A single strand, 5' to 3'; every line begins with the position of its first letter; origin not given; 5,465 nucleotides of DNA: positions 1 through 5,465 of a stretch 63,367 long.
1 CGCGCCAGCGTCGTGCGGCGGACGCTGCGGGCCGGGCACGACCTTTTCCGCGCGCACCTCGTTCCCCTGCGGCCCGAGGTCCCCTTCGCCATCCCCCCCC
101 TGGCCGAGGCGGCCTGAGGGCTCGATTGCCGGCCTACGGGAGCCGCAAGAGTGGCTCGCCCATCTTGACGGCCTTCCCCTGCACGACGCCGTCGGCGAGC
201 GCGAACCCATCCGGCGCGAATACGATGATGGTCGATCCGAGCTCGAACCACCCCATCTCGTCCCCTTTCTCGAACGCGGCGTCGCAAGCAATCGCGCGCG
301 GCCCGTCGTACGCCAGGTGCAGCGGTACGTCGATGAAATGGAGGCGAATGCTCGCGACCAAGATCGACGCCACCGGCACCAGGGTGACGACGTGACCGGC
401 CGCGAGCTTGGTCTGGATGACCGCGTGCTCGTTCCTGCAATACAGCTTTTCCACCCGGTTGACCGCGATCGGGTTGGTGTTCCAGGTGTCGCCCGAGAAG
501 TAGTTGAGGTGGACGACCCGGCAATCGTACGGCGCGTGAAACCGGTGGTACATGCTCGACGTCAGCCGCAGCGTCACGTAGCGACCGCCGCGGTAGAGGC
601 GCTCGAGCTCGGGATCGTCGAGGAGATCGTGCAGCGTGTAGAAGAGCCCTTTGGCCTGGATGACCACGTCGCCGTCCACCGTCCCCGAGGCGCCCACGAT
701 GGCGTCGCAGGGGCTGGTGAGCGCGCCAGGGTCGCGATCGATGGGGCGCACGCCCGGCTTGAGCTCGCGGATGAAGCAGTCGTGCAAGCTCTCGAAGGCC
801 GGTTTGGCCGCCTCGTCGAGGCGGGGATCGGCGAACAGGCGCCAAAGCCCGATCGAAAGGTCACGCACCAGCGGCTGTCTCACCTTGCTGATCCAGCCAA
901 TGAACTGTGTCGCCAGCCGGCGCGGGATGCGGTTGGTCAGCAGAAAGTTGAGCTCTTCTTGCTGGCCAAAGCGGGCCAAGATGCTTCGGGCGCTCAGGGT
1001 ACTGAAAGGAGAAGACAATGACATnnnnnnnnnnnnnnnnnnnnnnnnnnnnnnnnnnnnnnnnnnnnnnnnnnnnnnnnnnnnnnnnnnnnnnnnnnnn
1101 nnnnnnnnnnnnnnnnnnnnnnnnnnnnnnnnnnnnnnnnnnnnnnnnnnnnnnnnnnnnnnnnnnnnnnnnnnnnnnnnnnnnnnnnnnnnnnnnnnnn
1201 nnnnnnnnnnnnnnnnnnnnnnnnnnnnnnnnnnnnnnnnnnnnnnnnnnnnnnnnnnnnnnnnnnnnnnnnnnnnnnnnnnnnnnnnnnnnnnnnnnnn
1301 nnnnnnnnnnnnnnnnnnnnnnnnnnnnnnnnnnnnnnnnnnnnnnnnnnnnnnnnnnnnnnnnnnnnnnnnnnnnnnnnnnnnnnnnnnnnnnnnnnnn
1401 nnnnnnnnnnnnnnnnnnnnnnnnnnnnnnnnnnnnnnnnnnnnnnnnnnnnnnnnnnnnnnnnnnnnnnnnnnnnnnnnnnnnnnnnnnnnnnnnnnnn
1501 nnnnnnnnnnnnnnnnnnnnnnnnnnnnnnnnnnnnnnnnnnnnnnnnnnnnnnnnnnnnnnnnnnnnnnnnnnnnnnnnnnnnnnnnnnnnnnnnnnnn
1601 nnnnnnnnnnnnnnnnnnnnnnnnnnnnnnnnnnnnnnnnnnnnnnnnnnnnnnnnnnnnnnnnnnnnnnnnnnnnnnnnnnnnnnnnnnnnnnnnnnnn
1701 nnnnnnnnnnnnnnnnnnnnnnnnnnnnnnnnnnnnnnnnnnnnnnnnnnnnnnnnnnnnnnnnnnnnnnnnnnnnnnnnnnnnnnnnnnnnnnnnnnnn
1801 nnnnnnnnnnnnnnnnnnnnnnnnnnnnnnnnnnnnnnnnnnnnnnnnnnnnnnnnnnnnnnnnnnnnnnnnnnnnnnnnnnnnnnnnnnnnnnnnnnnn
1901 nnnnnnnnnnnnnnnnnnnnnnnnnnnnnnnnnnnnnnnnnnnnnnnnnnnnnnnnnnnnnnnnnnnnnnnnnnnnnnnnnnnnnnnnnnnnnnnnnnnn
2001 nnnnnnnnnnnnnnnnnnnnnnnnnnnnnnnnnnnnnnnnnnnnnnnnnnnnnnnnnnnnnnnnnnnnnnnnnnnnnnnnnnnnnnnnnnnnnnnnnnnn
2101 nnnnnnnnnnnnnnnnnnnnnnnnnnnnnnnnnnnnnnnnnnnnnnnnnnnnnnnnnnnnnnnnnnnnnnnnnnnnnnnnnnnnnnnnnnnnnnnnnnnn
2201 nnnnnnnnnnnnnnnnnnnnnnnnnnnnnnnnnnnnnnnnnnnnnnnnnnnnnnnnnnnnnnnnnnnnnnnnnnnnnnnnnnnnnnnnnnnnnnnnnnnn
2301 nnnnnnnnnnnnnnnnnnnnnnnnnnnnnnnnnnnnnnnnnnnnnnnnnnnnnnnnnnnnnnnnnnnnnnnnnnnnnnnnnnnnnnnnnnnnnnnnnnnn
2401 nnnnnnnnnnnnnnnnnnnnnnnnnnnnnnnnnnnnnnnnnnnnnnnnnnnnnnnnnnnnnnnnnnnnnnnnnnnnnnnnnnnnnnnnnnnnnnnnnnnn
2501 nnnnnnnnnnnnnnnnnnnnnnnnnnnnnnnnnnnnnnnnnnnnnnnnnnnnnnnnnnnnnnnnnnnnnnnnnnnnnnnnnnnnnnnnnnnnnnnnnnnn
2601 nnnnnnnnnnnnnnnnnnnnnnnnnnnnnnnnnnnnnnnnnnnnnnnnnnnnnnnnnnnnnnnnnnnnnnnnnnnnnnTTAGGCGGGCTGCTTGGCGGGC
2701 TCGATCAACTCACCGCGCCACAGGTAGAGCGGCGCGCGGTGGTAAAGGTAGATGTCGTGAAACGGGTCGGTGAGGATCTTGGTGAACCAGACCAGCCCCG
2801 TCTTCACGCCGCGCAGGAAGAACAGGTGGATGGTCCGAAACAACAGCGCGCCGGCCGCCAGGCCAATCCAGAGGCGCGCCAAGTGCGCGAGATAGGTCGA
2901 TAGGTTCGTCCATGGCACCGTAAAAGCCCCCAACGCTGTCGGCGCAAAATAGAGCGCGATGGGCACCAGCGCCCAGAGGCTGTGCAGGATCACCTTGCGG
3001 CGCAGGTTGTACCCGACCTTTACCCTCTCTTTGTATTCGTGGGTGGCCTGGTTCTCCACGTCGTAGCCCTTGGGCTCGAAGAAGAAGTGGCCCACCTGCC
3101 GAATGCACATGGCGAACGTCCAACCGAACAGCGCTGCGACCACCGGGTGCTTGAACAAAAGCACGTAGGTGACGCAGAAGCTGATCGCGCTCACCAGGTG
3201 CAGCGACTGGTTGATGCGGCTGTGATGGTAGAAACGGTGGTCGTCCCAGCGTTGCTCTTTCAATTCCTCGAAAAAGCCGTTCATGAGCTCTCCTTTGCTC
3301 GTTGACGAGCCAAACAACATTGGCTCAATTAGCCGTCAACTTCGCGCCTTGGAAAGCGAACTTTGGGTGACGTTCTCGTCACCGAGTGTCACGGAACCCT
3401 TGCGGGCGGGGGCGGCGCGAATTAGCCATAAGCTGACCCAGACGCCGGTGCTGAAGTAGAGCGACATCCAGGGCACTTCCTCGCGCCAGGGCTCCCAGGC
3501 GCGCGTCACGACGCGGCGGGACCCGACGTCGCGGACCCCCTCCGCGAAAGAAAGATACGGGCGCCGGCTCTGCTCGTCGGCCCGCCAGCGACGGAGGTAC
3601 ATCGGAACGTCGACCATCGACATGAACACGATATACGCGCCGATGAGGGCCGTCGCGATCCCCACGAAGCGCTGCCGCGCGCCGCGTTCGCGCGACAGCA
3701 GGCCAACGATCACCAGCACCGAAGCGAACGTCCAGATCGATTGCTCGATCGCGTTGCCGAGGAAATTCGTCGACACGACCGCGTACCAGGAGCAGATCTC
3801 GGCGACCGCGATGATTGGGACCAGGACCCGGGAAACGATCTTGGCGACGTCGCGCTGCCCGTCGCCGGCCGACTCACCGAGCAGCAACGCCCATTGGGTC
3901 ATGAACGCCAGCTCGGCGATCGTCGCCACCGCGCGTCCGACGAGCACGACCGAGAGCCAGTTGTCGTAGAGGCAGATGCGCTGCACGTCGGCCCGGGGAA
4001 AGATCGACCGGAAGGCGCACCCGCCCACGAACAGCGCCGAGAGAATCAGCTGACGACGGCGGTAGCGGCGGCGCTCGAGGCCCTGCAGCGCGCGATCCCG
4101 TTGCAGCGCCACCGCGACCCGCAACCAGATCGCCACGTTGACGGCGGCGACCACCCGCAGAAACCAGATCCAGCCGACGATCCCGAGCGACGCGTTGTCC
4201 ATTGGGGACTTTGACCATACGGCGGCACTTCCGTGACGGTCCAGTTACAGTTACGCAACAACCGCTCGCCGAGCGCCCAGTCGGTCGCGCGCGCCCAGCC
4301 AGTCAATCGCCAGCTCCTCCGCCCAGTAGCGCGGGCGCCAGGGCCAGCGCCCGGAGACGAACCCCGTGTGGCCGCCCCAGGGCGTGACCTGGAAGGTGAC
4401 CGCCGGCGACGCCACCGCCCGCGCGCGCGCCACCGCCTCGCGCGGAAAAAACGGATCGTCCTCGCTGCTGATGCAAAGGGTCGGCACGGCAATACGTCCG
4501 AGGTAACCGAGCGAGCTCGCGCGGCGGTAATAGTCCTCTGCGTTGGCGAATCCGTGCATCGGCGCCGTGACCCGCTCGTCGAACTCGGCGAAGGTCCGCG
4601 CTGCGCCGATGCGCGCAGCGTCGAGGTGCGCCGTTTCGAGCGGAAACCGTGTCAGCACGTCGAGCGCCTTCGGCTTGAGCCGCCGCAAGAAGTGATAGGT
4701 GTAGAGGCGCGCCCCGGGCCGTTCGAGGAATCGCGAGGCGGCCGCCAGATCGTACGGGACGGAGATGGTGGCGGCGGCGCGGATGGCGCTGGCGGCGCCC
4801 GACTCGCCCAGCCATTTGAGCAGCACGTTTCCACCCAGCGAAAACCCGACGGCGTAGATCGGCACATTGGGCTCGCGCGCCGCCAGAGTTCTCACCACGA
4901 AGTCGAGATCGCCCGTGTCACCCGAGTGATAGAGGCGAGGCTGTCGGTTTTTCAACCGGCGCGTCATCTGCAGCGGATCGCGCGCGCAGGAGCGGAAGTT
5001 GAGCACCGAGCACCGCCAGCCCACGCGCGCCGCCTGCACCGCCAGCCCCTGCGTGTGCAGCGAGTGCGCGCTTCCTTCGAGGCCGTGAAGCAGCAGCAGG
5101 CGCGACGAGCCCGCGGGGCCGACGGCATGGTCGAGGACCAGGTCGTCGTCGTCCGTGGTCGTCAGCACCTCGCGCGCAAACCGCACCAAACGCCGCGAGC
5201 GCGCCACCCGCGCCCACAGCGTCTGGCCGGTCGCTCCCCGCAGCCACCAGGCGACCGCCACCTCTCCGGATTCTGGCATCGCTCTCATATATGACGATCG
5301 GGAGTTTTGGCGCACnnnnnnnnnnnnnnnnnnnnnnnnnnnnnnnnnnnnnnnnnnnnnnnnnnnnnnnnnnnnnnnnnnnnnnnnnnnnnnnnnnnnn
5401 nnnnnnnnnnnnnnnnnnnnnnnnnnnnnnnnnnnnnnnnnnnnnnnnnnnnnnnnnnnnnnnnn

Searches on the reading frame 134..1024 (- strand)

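Call 50: search_protein_families(library=pfam, proteins=[window:134-1024:-], max_evalue=0.01)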
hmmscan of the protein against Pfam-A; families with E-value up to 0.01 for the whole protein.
window:134-1024:- (296 aa): 1 family
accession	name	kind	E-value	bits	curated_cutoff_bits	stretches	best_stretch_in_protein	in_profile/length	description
PF02666.20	PS_Dcarbxylase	-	4.4e-52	177.1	22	1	80-293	1-197/198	Phosphatidylserine decarboxylase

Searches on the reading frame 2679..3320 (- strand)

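Call 50: search_protein_families(library=pfam, proteins=[window:2679-3320:-], max_evalue=0.01)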
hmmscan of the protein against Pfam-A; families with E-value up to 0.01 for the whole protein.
window:2679-3320:- (213 aa): 1 family
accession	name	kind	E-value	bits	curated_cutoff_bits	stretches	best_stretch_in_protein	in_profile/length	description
PF06127.16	Mpo1-like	-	0.001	19.6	24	1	24-82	7-66/95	2-hydroxy-palmitic acid dioxygenase Mpo1-like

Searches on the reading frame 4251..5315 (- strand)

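Call 50: search_protein_families(library=pfam, proteins=[window:4251-5315:-], max_evalue=0.01)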
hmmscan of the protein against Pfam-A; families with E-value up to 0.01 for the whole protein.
window:4251-5315:- (354 aa): 3 families
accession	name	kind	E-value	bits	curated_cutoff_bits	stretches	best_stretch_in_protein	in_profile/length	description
PF00561.26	Abhydrolase_1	-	5.6e-14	52.8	25.8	1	73-320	3-242/245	alpha/beta hydrolase fold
PF12146.15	Hydrolase_4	-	1.3e-06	28.4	27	1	135-317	60-233/239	Serine aminopeptidase, S33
PF20408.4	Abhydrolase_11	-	0.0085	16.3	27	0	71-176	3-101/193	Alpha/beta hydrolase domain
